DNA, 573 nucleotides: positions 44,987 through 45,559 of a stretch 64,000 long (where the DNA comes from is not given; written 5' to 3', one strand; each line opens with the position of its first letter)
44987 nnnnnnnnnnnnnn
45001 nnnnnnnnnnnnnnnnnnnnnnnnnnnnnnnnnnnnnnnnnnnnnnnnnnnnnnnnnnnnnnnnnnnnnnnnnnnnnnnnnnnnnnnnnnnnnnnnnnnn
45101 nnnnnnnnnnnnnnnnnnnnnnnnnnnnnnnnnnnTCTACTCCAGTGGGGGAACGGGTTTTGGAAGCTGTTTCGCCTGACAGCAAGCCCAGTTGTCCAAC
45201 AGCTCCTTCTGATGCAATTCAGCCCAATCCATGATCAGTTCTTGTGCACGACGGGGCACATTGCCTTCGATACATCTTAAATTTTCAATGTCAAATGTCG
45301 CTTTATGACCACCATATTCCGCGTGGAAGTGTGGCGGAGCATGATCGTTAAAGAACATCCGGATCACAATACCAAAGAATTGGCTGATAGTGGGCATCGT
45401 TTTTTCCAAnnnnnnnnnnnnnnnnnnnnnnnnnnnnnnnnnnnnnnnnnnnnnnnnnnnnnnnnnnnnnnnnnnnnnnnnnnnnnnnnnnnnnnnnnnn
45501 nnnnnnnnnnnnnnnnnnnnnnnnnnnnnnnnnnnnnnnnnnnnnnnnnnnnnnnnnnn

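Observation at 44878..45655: VapB (Rv0623-type) antitoxin followed by DUF4160 and DUF2442 instead of a PIN toxin: candidate undescribed three-gene module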

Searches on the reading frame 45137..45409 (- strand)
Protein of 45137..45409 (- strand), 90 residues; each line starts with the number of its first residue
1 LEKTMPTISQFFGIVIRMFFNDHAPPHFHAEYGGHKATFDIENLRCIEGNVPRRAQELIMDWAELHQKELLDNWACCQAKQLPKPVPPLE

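Call 3: search_protein_families(library=pfam, proteins=[window:45137-45409:-], max_evalue=1)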
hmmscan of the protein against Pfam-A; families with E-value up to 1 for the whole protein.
window:45137-45409:- (90 aa): 1 family
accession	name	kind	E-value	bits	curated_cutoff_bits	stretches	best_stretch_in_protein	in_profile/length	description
PF13711.11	DUF4160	-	5.4e-24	84.6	23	1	13-74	1-64/65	Domain of unknown function (DUF4160)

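Call 4: search_protein_families(library=ncbifam, proteins=[window:45137-45409:-], max_evalue=1)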
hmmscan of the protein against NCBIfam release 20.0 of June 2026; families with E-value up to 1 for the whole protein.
window:45137-45409:- (90 aa): 1 family
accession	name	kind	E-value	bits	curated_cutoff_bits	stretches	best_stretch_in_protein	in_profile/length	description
NF048015.1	toxin_DhiT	equivalog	1.8e-24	86.1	100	1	5-84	1-83/84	type II toxin-antitoxin system toxin DhiT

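Call 7: search_protein_families(library=padloc, proteins=[window:45137-45409:-], max_evalue=1)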
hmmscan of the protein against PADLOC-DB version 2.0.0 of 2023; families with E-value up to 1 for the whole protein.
window:45137-45409:- (90 aa): 0 families

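Call 8: search_protein_families(library=phrogs, proteins=[window:45137-45409:-], max_evalue=0.1)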
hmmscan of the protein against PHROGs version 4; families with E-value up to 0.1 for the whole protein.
window:45137-45409:- (90 aa): 1 family
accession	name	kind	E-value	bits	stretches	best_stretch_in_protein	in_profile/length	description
phrog_14333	-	unknown function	3.9e-30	105.3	1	5-90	1-86/86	-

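Call 15: find_homologous_proteins(query=window:45137-45397:-)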
Query window:45137-45397:- (86 aa): 1280 proteins with E <= 0.001 among 1280 candidates; the best 120 are listed.
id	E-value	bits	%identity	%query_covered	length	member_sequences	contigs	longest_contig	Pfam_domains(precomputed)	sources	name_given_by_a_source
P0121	1.7e-55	203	100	100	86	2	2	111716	PF13711.12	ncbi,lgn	-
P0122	1.1e-37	146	73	100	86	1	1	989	PF13711.12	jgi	jgi:hypothetical protein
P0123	1.1e-36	143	70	100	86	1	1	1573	PF13711.12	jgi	jgi:hypothetical protein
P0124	2.2e-36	142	67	100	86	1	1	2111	PF13711.12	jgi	jgi:Domain of unknown function (DUF4160)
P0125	3.3e-36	141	67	100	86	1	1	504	PF13711.12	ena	-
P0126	1.2e-35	139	69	100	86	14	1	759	PF13711.12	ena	-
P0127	1.6e-35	139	69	100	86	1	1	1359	PF13711.12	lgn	-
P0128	2.2e-35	138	70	100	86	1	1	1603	PF13711.12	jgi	-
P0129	2.3e-35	138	66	100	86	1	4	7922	PF13711.12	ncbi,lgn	-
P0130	3.1e-35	138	70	100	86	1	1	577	PF13711.12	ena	-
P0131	3.7e-35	138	66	100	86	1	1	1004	PF13711.12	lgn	-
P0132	3.9e-35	138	67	100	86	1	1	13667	PF13711.12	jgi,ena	jgi:hypothetical protein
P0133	4.1e-35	138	66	100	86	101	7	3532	PF13711.12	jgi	jgi:hypothetical protein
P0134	5.3e-35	137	68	99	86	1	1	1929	PF13711.12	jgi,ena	jgi:Domain of unknown function (DUF4160)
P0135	6.1e-35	137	67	100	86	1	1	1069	PF13711.12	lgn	-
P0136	6.2e-35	137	65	100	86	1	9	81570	PF13711.12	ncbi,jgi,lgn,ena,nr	ncbi:MAG: hypothetical protein QG574_1176 [Cyanobacteriota bacterium erpe_2018_sw_21hr_WHONDRS-SW48-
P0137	6.2e-35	137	65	100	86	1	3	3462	PF13711.12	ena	-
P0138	6.3e-35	137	67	99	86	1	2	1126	PF13711.12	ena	-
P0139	6.9e-35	137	66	100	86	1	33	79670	PF13711.12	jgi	jgi:hypothetical protein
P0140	7.7e-35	137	66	100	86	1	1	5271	PF13711.12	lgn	-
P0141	7.8e-35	137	66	100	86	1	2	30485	PF13711.12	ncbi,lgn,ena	-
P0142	8.2e-35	137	69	100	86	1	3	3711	PF13711.12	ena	-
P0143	8.3e-35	137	69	100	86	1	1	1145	PF13711.12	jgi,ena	-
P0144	8.6e-35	137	69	100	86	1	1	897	PF13711.12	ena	-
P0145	8.8e-35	137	67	100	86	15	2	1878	PF13711.12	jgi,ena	-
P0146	1.0e-34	136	68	99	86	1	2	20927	PF13711.12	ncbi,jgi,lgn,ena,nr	ncbi:MAG: DUF4160 domain-containing protein [Nitrospira sp.]|jgi:hypothetical protein|nr:DUF4160 dom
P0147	1.4e-34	136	66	100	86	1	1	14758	PF13711.12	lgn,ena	-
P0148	1.4e-34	136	68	99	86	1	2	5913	PF13711.12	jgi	-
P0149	1.4e-34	136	66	99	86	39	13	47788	PF13711.12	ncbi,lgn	-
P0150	2.4e-34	135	67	100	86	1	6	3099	PF13711.12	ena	-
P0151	3.1e-34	135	67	100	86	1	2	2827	PF13711.12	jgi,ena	-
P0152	3.4e-34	135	66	100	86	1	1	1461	PF13711.12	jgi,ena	-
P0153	3.5e-34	135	66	100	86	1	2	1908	PF13711.12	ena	-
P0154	3.8e-34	134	65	99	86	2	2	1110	PF13711.12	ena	-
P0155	4.0e-34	134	64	100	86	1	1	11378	PF13711.12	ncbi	-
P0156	5.2e-34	134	68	99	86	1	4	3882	PF13711.12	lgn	-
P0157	5.7e-34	134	67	99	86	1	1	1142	PF13711.12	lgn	-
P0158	6.6e-34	134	69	100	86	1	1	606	PF13711.12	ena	-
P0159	7.0e-34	134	65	100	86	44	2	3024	PF13711.12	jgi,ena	jgi:hypothetical protein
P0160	8.3e-34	133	65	100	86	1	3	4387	PF13711.12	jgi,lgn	jgi:hypothetical protein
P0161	9.0e-34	133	66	100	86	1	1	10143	PF13711.12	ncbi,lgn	-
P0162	9.2e-34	133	65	100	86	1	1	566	PF13711.12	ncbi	-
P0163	9.3e-34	133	67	99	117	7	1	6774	PF13711.12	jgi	-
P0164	1.1e-33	133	64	100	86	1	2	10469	PF13711.12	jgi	-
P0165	1.1e-33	133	63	100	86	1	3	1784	PF13711.12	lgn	-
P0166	1.1e-33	133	62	100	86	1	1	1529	PF13711.12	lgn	-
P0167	1.3e-33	133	65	100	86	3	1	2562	PF13711.12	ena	-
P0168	1.3e-33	133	66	99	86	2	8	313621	PF13711.12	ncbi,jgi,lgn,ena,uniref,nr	ncbi:MAG: DUF4160 domain-containing protein [Nitrospiraceae bacterium]|jgi:hypothetical protein|unir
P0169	1.3e-33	133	65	100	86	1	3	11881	PF13711.12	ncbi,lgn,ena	-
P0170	1.3e-33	133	64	100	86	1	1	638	PF13711.12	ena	-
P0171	1.4e-33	133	64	100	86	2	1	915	PF13711.12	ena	-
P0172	1.9e-33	132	66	99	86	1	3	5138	PF13711.12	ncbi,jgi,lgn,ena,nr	ncbi:MAG: DUF4160 domain-containing protein [Nitrospira sp.]|nr:DUF4160 domain-containing protein [N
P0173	2.1e-33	132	64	100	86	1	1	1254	PF13711.12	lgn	-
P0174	2.6e-33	132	65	100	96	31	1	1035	PF13711.12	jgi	-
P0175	2.6e-33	132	65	100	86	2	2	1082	PF13711.12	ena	-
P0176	2.7e-33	132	67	99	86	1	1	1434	PF13711.12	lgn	-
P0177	3.3e-33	131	64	100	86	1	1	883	PF13711.12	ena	-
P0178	3.3e-33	131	63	100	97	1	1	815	PF13711.12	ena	-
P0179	3.4e-33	131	65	100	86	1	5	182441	PF13711.12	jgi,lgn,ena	-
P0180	3.4e-33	131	64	100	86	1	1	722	PF13711.12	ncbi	-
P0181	3.7e-33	131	66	99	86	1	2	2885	PF13711.12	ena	-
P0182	4.0e-33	131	65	100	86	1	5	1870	PF13711.12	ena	-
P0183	4.2e-33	131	64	100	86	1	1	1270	PF13711.12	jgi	-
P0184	4.4e-33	131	63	100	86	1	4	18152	PF13711.12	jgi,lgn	-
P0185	5.8e-33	131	63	100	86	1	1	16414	PF13711.12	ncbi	-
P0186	6.5e-33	131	65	99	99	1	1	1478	PF13711.12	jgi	jgi:hypothetical protein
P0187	6.7e-33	130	64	100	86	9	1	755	PF13711.12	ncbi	-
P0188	6.8e-33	130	67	99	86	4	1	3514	PF13711.12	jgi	jgi:hypothetical protein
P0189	1.1e-32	130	64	100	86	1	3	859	PF13711.12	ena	-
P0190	1.1e-32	130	66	100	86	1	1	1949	PF13711.12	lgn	-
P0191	1.1e-32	130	66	99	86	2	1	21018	PF13711.12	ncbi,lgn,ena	-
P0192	1.1e-32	130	65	100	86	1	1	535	PF13711.12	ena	-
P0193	1.1e-32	130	63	100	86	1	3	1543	PF13711.12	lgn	-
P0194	1.2e-32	130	64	100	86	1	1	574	PF13711.12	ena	-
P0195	1.3e-32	130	64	100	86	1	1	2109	PF13711.12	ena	-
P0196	1.3e-32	130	64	100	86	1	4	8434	PF13711.12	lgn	-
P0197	1.3e-32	130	64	100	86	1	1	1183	PF13711.12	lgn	-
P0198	1.5e-32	129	66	100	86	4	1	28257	PF13711.12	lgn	-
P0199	1.7e-32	129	66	99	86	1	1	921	PF13711.12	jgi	jgi:hypothetical protein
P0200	1.7e-32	129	64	99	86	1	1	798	PF13711.12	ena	-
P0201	1.9e-32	129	65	99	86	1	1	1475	PF13711.12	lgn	-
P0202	2.0e-32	129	63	100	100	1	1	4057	PF13711.12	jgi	jgi:hypothetical protein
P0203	2.5e-32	129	63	100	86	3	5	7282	PF13711.12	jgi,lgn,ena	jgi:hypothetical protein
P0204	2.5e-32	129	60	100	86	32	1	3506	PF13711.12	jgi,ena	-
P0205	2.7e-32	129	65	100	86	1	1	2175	PF13711.12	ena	-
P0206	3.3e-32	128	64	100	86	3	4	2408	PF13711.12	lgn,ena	-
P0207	3.4e-32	128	63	100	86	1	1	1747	PF13711.12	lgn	-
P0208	3.4e-32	128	62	100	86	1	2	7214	PF13711.12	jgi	jgi:Domain of unknown function (DUF4160)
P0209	3.6e-32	128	64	99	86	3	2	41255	PF13711.12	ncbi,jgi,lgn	jgi:hypothetical protein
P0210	3.6e-32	128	62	100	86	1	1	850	PF13711.12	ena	-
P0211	4.2e-32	128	63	100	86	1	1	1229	PF13711.12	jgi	jgi:hypothetical protein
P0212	4.3e-32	128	65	99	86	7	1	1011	PF13711.12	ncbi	-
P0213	4.4e-32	128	64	100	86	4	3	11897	PF13711.12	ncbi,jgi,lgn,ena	-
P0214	4.6e-32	128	65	100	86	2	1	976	PF13711.12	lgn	-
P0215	4.7e-32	128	64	100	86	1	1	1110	PF13711.12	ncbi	-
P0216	7.8e-32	127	63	100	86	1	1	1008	PF13711.12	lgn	-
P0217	8.1e-32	127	63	100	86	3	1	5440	PF13711.12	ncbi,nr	ncbi:MAG: DUF4160 domain-containing protein [Burkholderiaceae bacterium]|nr:DUF4160 domain-containin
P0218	8.4e-32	127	65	100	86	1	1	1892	PF13711.12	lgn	-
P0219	9.1e-32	127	62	100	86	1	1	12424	PF13711.12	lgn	-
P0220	9.2e-32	127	64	100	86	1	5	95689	PF13711.12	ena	-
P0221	1.0e-31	127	65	100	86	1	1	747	PF13711.12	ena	-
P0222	1.2e-31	126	64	100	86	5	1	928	PF13711.12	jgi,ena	jgi:hypothetical protein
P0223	1.2e-31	126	63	100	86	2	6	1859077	PF13711.12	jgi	jgi:hypothetical protein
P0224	1.3e-31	126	64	100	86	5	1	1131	PF13711.12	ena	-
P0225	1.3e-31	126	64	100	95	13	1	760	PF13711.12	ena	-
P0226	1.3e-31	126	65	100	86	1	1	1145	PF13711.12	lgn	-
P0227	1.4e-31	126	62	100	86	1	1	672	PF13711.12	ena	-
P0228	1.5e-31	126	63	100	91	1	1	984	PF13711.12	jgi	jgi:hypothetical protein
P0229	1.5e-31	126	63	100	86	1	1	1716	PF13711.12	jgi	jgi:hypothetical protein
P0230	1.8e-31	126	64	100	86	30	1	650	PF13711.12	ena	-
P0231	1.8e-31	126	63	100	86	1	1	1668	PF13711.12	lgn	-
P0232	1.8e-31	126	63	100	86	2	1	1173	PF13711.12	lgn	-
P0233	1.8e-31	126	65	99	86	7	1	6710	PF13711.12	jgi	jgi:hypothetical protein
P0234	1.9e-31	126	62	100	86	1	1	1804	PF13711.12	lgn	-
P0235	2.3e-31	126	60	100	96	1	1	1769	PF13711.12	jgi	jgi:hypothetical protein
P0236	2.4e-31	125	64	100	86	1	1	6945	PF13711.12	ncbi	-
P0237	2.5e-31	125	63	100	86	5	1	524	PF13711.12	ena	-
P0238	2.5e-31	125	64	100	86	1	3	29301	PF13711.12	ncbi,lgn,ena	-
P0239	2.6e-31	125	64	100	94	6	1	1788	PF13711.12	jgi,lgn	jgi:hypothetical protein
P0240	2.6e-31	125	62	100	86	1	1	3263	PF13711.12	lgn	-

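Call 23: find_related_loci(query=A3, collection=metagenome_contigs, flank=2500)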
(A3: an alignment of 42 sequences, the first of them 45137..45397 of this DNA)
Query A3 (86 aa) in metagenome_contigs; peptide patterns used: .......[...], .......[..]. (x = any residue, [..] = any of these).
600 stretches matched a pattern (row limit reached: there are more); 573 encode a relative of the query (tblastn E <= 1e-3); the best 80 are kept; 80 distinct loci.
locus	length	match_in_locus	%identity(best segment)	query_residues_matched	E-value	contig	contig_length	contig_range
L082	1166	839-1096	65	1-86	1e-40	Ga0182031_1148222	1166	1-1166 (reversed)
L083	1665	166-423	67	1-86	2e-39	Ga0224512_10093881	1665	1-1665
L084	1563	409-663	66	1-85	2e-38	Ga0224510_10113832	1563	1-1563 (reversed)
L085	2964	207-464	64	1-86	9e-38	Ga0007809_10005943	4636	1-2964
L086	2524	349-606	65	1-86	8e-38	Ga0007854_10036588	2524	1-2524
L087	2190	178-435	63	1-86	1e-37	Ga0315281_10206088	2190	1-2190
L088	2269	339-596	63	1-86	1e-37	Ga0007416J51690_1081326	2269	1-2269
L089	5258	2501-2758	65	1-86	1e-37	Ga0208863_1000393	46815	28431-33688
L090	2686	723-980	64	1-86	2e-37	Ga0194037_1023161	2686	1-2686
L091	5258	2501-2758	63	1-86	2e-36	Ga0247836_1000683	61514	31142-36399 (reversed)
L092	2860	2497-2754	62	1-86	5e-36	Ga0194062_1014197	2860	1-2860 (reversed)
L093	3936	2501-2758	62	1-86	2e-36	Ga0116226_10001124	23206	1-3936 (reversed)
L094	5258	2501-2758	60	1-86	2e-36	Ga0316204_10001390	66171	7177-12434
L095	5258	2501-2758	64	1-86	2e-36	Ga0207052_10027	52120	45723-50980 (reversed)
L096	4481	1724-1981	62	1-86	7e-36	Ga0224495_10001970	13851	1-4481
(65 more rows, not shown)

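Call 32: search_solved_structures(query=window:45137-45397:-, max_evalue=1, show_alignments=2)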
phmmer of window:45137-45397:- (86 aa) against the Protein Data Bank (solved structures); distinct sequences matched with E-value up to 1: 0.

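Call 39: find_related_loci(query=A3, collection=viral_contigs, flank=2500)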
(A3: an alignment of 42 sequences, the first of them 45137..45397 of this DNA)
Query A3 (86 aa) in viral_contigs; peptide patterns used: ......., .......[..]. (x = any residue, [..] = any of these).
45 stretches matched a pattern; 23 encode a relative of the query (tblastn E <= 1e-3); 23 distinct loci.
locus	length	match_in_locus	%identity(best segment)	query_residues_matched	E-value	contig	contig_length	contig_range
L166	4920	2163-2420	55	1-86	1e-30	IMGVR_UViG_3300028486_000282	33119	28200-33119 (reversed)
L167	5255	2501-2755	52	1-85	1e-29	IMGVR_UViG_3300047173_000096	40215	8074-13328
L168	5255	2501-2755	52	1-85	3e-29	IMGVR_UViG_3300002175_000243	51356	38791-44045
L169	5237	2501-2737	52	1-79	6e-29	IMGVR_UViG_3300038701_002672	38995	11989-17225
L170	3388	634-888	48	1-85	2e-27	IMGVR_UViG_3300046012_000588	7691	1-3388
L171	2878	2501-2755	45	1-85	6e-25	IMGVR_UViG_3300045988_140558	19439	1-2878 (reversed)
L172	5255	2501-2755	50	1-85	8e-25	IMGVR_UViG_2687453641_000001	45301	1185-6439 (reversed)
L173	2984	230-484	48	1-85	4e-24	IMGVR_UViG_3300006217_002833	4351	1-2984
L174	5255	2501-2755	47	1-85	7e-24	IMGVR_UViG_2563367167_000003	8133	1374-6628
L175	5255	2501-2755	45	1-86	6e-23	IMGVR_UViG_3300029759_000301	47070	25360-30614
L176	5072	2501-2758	46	1-86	9e-23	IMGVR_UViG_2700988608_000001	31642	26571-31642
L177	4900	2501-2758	45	1-86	1e-22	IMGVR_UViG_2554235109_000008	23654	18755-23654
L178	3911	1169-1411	43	1-79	3e-22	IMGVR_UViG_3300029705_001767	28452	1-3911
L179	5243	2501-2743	43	1-79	3e-22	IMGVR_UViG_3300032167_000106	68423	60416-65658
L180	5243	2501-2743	41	1-79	4e-16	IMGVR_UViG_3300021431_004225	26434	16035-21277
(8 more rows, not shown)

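Call 46: predict_structure(alignment_id=A3)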
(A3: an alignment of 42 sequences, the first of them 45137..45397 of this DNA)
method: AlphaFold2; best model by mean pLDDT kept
length: 86 residues; sequences in the alignment: 42
mean_pLDDT: 90.5   pTM: 0.76
mean pLDDT of the five models: 90.5, 89.9, 87.0, 86.5, 82.6
residues with pLDDT >= 90: 59; 70-90: 19; 50-70: 8; < 50: 0
segments of 3 or more residues with pLDDT < 50: none
pLDDT, mean of each block of 10 residues (from residue 1): 92 88 95 96 96 98 94 78 68
secondary structure, 60 per line:
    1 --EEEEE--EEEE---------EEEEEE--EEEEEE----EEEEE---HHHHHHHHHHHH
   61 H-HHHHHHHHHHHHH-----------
elements in order: E3-7 E10-13 E23-28 E31-36 E41-45 H49-61 H63-75

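Call 51: fold_search(model_id=the predicted structure, library=pdb)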
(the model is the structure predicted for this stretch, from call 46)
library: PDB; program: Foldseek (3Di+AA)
matches with E <= 10: 137; with E <= 0.001: 0
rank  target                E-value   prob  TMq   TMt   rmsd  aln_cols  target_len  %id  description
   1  2fml_A                9.9e-01  0.41  0.34  0.14   3.4        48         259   10  Crystal structure of MutT/nudix family protein from Enterococcus faecalis (released 2006-02-21)
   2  8oyv_B                1.1e+00  0.14  0.30  0.16  13.7        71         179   17  De novo designed Claudin fold CLF_4 (released 2023-10-18)
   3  8gm8_E                1.1e+00  0.23  0.40  0.21  10.1        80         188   12  Crystal structure of shark nonclassical MHC CLASS I, UFA (released 2024-11-27)
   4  8fac                  1.1e+00  0.08  0.24  0.03  13.1        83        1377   11  Structure of the leucine-rich repeat kinase 1 monomer (released 2023-08-16)
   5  7nac_m                1.4e+00  0.28  0.32  0.05   4.5        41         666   12  State E2 nucleolar 60S ribosomal biogenesis intermediate - Composite model (released 2022-11-09)
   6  8oyv_A                1.6e+00  0.11  0.30  0.15  13.7        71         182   17  De novo designed Claudin fold CLF_4 (released 2023-10-18)
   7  2fml_B                1.7e+00  0.15  0.33  0.13   7.0        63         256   11  Crystal structure of MutT/nudix family protein from Enterococcus faecalis (released 2006-02-21)
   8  4kt3_B                1.7e+00  0.04  0.21  0.16  10.5        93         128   18  Structure of a type VI secretion system effector-immunity complex from Pseudomonas protegens (released 2013-07-31)
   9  4d6v                  1.9e+00  0.20  0.31  0.10   3.9        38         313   18  Crystal structure of signal transducing protein (released 2015-03-18)
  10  7nad_m                2.1e+00  0.20  0.32  0.08   4.4        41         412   12  State E2 nucleolar 60S ribosomal biogenesis intermediate - Spb4 local refinement model (released 2022-11-09)
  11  9dhd_B                2.9e+00  0.16  0.32  0.08   9.9        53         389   13  The ternary complex of DDB1, DDA1, DET1 (released 2025-02-05)
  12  4u7a                  3.3e+00  0.14  0.30  0.09   4.5        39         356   10  The carboxy-terminal domain of Erb1 is a seven-bladed beta-propeller that binds RNA. (released 2015-04-29)
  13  6cb1_s                3.3e+00  0.14  0.30  0.06   4.5        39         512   10  Yeast nucleolar pre-60S ribosomal subunit (state 3) (released 2018-03-14)
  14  9dtr_J                3.3e+00  0.12  0.31  0.08   4.2        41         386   15  Structure of the yeast post-catalytic P complex spliceosome at 2.3 Angstrom resolution (released 2024-12-25)
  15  8ovj_Sg               3.5e+00  0.18  0.31  0.10   4.4        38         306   16  CRYO-EM STRUCTURE OF LEISHMANIA MAJOR 80S RIBOSOME : PARENTAL STRAIN (released 2024-05-08)
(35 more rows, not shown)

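Call 60: find_encoding_contigs(protein=P0122, flank=2000, max_places=2)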
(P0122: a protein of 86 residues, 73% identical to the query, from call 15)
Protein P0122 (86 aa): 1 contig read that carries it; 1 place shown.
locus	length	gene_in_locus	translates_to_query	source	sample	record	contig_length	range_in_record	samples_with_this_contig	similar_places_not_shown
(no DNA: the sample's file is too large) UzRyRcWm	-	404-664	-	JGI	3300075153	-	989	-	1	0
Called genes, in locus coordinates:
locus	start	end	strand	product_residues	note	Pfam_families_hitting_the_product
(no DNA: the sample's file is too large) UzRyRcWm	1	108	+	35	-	?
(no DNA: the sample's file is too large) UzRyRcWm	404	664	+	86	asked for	PF13711:DUF4160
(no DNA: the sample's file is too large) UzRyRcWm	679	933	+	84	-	PF10387:DUF2442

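Call 69: search_solved_structures(query=A3, max_evalue=1, show_alignments=1)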
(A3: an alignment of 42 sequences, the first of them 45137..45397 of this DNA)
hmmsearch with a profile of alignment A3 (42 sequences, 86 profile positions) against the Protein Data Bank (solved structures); distinct sequences matched with E-value up to 1: 0.

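Call 74: search_dna_similar(query=window:45137-45397:-, collection=plasmids, mode=protein, max_rows=15)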
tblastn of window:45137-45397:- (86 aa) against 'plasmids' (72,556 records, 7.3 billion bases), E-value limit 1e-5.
Records with a match: 47; places in all: 48; records where one place covers at least 80% of the query: 38.
Best place of each record, by identity: 60-80% 1; <60% 46.
By first word of the organism name: Thermus 5; Clostridium 5; Legionella 4; Rhizobium 4; Piscirickettsia 3; Photobacterium 3; Paraclostridium 2; Deinococcus 2; Francisella 2; Azospirillum 2; and 15 more.
By predicted mobility (MOB-suite, as given by PLSDB): non-mobilizable 37; mobilizable 7; conjugative 3.
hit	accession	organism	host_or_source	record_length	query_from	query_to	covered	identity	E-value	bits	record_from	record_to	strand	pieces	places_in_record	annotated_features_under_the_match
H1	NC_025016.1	Thiobacillus sp.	-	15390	1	85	99%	60.0%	2e-31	121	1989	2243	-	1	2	DUF4160 domain-containing protein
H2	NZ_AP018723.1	Thiomicrorhabdus aquaedulcis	-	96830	1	86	100%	52.3%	1e-27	110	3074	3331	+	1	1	DUF4160 domain-containing protein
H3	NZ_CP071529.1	Legionella lytica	Acanthamoeba castellanii,bacterial ...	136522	1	86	100%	52.3%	6e-26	105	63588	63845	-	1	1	DUF4160 domain-containing protein | DUF2442 domain-containing protein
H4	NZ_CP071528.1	Legionella lytica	Acanthamoeba castellanii,bacterial ...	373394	1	86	100%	52.3%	6e-26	105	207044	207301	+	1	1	DUF4160 domain-containing protein | DUF2442 domain-containing protein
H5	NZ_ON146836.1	Pseudomonas syringae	-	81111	1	85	99%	51.8%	1e-26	107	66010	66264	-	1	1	DUF4160 domain-containing protein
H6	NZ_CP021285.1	Legionella pneumophila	Homo sapiens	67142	1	86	100%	51.2%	2e-25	104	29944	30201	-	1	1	DUF4160 domain-containing protein | DUF2442 domain-containing protein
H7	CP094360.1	Acidithiobacillus sp. YTS05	single cell,Acid mine water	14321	1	86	100%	51.2%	1e-24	102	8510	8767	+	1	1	DUF4160 domain-containing protein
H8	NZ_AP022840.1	Legionella antarctica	-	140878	1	86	100%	50.0%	6e-25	102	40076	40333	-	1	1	DUF4160 domain-containing protein | DUF2442 domain-containing protein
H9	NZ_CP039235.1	Piscirickettsia salmonis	Salmo salar,cell culture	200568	1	86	100%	47.7%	9e-25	102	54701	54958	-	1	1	DUF4160 domain-containing protein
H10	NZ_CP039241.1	Piscirickettsia salmonis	Salmo salar,cell culture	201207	1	86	100%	47.7%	9e-25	102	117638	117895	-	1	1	DUF4160 domain-containing protein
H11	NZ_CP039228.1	Piscirickettsia salmonis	Salmo salar,cell culture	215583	1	86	100%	47.7%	9e-25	102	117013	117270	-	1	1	DUF4160 domain-containing protein | DUF2442 domain-containing protein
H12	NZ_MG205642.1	Paraclostridium sordellii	-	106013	1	86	100%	46.6%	2e-21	93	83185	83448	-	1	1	DUF4160 domain-containing protein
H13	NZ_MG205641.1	Paraclostridium sordellii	-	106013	1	86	100%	46.6%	2e-21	93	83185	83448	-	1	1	DUF4160 domain-containing protein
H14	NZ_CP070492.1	Methylococcus sp. EFPC2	pure culture,stream biofilm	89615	1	86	100%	46.6%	3e-18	84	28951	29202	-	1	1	DUF4160 domain-containing protein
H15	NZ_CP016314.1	Thermus brockianus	whole organism,environmental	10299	1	86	100%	46.5%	6e-21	92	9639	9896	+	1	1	DUF4160 domain-containing protein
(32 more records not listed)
